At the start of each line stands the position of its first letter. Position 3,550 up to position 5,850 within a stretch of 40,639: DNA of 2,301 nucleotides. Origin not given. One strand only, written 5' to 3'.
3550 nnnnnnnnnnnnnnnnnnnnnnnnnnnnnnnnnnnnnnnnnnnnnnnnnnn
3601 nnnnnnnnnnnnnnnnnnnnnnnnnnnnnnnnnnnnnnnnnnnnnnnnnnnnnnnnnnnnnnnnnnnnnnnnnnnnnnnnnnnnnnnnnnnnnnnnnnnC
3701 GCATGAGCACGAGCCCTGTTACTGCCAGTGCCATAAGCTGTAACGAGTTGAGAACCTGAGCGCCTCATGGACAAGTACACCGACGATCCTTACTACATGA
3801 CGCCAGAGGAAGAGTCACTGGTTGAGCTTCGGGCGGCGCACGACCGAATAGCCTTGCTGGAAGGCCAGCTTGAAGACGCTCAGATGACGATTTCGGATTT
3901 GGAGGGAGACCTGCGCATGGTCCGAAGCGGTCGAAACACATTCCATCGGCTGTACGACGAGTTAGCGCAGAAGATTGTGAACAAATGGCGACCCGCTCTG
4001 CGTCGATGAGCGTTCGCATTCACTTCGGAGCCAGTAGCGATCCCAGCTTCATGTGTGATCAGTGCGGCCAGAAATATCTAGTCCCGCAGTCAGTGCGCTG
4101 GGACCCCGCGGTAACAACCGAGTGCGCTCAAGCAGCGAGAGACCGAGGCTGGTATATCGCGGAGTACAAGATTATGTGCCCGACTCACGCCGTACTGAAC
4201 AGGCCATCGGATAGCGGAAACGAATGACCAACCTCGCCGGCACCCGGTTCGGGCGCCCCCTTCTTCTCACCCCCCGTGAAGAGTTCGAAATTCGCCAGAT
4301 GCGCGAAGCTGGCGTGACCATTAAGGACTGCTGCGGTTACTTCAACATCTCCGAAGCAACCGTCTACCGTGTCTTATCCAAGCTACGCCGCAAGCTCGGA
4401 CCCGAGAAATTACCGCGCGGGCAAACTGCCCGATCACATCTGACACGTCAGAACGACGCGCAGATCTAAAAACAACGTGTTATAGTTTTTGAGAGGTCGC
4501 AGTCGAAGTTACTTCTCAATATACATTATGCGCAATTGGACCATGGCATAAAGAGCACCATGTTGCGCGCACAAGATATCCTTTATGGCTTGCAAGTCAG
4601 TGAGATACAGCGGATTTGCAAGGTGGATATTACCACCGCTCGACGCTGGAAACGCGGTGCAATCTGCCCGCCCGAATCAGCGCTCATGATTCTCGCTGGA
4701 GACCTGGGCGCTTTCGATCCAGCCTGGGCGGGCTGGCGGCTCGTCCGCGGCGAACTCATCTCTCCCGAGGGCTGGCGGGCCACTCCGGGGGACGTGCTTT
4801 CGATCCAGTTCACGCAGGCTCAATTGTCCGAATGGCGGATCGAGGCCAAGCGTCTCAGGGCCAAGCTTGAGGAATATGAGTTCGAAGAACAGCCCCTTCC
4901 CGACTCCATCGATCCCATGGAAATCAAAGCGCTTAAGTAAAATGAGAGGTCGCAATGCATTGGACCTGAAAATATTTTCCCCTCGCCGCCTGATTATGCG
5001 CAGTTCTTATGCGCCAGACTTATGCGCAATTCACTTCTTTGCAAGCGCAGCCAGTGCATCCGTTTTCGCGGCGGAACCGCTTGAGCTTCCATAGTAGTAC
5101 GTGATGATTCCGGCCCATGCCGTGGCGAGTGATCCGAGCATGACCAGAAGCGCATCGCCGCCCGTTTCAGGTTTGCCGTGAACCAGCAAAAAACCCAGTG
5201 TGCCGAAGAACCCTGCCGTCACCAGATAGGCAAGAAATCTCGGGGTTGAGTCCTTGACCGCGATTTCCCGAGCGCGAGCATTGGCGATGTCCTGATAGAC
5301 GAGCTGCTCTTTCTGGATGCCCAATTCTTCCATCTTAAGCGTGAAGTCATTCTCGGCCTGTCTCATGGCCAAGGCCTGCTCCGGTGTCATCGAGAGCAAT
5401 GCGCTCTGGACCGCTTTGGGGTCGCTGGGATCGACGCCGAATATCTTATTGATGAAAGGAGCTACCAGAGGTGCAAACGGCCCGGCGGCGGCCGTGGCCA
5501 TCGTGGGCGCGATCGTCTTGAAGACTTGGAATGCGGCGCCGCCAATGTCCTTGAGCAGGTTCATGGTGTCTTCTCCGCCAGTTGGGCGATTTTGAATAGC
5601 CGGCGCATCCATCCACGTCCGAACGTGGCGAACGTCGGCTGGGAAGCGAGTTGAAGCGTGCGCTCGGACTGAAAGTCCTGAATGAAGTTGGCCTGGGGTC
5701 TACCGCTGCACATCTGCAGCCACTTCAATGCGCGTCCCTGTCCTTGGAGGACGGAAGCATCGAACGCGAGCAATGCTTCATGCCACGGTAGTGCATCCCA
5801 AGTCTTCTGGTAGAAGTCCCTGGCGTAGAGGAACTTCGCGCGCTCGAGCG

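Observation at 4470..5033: Densely repeated arm junction: a DUF3653-like gene flanked by direct repeats plus three tandem 13-mers, where lambda synteny predicts attP and int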

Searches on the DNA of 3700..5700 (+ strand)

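Call 5: search_dna_similar(query=window:3700-5700:+, collection=phages, mode=distant, max_rows=30)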
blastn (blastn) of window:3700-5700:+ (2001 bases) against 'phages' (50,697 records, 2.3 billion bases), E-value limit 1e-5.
No match.

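Call 89: search_rna_families(source=window, start=4200, end=5300, threshold=evalue, max_evalue=1)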
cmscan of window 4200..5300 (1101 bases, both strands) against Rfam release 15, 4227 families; matches with E-value up to 1: 1.
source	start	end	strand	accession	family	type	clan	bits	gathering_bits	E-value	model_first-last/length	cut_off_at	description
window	4674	4769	+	RF02680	PreQ1-III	Cis-reg; riboswitch;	-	20.5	63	0.19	1-102/102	no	PreQ1-III (pre queuosine) riboswitch aptamer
